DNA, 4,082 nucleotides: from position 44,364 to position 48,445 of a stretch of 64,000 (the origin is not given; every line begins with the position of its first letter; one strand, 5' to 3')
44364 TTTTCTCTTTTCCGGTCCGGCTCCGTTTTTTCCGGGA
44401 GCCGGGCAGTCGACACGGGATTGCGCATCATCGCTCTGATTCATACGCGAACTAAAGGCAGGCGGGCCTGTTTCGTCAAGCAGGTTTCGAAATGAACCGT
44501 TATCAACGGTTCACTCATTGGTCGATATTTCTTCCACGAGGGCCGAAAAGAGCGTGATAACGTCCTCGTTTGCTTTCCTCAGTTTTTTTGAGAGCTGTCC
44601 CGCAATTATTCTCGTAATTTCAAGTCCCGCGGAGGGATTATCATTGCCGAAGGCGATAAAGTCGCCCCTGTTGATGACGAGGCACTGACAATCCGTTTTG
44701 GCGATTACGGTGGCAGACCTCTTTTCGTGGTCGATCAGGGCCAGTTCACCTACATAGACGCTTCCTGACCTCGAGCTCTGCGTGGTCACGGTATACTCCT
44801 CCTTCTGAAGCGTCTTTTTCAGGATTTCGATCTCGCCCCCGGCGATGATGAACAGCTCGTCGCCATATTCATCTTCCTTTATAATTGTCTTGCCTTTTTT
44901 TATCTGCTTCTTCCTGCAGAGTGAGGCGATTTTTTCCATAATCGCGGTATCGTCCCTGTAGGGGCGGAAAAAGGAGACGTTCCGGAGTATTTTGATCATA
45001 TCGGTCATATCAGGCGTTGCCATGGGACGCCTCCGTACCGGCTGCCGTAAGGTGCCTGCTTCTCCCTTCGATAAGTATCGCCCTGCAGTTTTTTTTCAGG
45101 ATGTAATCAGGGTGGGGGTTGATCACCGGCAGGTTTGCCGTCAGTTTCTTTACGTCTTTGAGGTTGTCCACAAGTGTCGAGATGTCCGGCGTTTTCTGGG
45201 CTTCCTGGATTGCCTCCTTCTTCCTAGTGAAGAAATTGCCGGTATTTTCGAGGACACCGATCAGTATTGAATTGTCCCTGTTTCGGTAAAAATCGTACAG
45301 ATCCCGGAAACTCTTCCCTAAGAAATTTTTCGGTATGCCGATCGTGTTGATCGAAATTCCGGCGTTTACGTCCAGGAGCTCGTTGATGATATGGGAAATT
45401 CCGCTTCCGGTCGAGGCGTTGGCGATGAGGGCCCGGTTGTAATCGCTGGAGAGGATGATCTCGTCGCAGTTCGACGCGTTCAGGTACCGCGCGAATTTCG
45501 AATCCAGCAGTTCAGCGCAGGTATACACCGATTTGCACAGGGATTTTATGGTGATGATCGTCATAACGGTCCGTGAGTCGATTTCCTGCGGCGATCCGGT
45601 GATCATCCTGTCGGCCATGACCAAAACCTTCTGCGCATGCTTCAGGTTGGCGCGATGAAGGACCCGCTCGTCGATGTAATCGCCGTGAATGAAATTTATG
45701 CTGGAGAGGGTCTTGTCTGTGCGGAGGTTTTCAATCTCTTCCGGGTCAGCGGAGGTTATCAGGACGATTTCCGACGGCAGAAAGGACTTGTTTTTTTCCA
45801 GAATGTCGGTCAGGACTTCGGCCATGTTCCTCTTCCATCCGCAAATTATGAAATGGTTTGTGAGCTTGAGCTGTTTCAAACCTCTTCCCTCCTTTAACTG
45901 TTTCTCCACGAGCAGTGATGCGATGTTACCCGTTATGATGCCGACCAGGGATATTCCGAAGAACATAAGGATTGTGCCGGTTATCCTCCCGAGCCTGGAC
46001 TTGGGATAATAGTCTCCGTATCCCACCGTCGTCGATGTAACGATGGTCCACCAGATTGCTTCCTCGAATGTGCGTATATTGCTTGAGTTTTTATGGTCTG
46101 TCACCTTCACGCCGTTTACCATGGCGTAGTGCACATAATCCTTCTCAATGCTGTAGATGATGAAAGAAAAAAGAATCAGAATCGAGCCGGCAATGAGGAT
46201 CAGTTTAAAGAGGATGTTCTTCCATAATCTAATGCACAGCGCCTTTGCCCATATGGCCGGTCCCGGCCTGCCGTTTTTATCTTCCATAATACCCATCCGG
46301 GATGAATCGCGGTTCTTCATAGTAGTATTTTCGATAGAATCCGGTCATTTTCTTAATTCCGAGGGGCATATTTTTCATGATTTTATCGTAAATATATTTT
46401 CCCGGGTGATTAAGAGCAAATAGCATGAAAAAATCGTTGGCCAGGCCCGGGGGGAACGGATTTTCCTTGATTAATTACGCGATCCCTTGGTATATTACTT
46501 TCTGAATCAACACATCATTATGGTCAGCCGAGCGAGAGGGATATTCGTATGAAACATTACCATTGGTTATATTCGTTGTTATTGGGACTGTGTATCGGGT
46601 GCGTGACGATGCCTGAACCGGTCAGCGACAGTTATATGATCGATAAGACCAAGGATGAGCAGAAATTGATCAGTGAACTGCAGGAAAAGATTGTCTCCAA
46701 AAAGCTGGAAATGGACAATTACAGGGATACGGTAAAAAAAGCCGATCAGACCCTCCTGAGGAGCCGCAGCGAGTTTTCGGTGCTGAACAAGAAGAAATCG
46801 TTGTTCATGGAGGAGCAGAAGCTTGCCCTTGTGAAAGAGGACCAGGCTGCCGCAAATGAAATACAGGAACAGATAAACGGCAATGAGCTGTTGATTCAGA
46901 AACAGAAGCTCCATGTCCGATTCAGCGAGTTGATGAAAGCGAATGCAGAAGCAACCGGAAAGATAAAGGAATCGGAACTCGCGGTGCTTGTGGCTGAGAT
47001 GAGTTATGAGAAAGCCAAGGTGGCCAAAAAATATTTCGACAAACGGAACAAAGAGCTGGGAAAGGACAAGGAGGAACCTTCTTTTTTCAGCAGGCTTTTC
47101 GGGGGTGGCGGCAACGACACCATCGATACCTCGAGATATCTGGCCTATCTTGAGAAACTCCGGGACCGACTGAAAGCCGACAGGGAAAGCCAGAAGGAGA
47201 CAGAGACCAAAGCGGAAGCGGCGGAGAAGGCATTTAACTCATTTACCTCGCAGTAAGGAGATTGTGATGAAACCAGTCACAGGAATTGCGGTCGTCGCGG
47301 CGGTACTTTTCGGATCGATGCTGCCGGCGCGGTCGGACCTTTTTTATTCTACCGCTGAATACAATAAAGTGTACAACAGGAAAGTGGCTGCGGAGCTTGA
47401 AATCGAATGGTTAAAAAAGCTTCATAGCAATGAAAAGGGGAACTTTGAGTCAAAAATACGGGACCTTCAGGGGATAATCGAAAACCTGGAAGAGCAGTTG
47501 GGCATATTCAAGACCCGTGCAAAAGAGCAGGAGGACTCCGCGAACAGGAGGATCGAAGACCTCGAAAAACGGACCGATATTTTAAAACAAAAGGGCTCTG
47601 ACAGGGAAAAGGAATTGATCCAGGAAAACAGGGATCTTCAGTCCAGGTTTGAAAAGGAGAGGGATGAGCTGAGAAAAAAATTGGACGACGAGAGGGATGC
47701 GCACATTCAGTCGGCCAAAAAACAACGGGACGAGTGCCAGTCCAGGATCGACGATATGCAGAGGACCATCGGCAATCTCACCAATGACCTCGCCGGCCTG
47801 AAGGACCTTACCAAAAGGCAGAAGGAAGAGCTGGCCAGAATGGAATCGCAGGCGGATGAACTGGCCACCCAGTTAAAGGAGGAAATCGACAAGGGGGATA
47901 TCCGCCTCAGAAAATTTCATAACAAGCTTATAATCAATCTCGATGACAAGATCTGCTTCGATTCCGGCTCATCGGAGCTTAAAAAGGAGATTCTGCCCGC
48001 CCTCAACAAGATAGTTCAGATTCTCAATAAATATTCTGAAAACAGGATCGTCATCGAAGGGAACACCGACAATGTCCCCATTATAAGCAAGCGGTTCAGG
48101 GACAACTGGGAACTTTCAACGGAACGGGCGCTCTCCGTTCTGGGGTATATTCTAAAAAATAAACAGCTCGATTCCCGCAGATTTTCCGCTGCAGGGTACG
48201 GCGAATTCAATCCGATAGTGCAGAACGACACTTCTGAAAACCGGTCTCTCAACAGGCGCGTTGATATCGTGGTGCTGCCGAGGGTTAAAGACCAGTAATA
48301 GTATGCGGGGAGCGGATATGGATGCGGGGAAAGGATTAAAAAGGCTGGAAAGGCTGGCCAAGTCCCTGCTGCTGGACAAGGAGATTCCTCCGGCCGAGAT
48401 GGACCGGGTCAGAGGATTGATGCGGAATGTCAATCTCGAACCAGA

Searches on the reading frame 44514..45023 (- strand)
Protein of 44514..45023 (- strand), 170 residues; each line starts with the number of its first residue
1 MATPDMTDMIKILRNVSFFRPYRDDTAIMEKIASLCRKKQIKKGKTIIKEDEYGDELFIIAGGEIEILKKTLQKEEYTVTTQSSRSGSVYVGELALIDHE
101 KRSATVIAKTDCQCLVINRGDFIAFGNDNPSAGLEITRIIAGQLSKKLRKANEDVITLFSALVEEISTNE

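Call 13: search_protein_families(library=pfam, proteins=[window:44514-45023:-])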
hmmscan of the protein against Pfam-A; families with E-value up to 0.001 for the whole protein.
window:44514-45023:- (170 aa): 1 family
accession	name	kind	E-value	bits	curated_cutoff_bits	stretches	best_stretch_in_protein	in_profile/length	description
PF00027.35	cNMP_binding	-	6.7e-18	64.9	27.5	1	39-125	2-85/89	Cyclic nucleotide-binding domain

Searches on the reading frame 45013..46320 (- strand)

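Call 12: search_protein_families(library=pfam, proteins=[window:45013-46320:-])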
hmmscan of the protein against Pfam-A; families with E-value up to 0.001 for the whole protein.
window:45013-46320:- (436 aa): 5 families
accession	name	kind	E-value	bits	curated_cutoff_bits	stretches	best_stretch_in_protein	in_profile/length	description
PF07885.22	Ion_trans_2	-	3.6e-16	59.2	22.5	1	48-138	6-78/79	Ion channel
PF22614.2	Slo-like_RCK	-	1.8e-14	53.9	24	1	153-266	2-116/119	Calcium-activated potassium channel slowpoke-like RCK domain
PF00520.37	Ion_trans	-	9.3e-12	45.1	25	1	37-141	129-237/241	Ion transport protein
PF02254.24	TrkA_N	-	1e-09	39.1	23.8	1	157-290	1-115/116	TrkA-N domain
PF00060.32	Lig_chan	-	3.9e-06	27.2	30.8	1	32-152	4-110/146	Ligand-gated ion channel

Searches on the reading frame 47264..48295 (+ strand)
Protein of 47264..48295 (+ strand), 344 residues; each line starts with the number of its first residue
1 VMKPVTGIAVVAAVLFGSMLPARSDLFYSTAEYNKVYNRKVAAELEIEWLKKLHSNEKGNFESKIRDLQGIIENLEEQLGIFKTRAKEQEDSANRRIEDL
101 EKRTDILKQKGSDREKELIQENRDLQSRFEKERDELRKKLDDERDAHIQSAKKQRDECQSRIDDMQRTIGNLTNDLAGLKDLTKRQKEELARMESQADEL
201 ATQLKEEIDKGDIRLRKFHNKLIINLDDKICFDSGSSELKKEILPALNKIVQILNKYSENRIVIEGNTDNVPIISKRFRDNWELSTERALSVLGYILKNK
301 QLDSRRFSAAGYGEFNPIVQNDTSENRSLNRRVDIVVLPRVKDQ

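Call 12: search_protein_families(library=pfam, proteins=[window:47264-48295:+])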
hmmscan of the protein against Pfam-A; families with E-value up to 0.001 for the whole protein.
window:47264-48295:+ (344 aa): 2 families
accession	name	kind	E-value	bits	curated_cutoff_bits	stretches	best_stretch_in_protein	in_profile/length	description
PF00691.25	OmpA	-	7e-18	65.2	27.2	1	232-331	2-98/98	OmpA family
PF11559.13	ADIP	-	1.7e-06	28.6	34.3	1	120-222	46-149/151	Afadin- and alpha -actinin-Binding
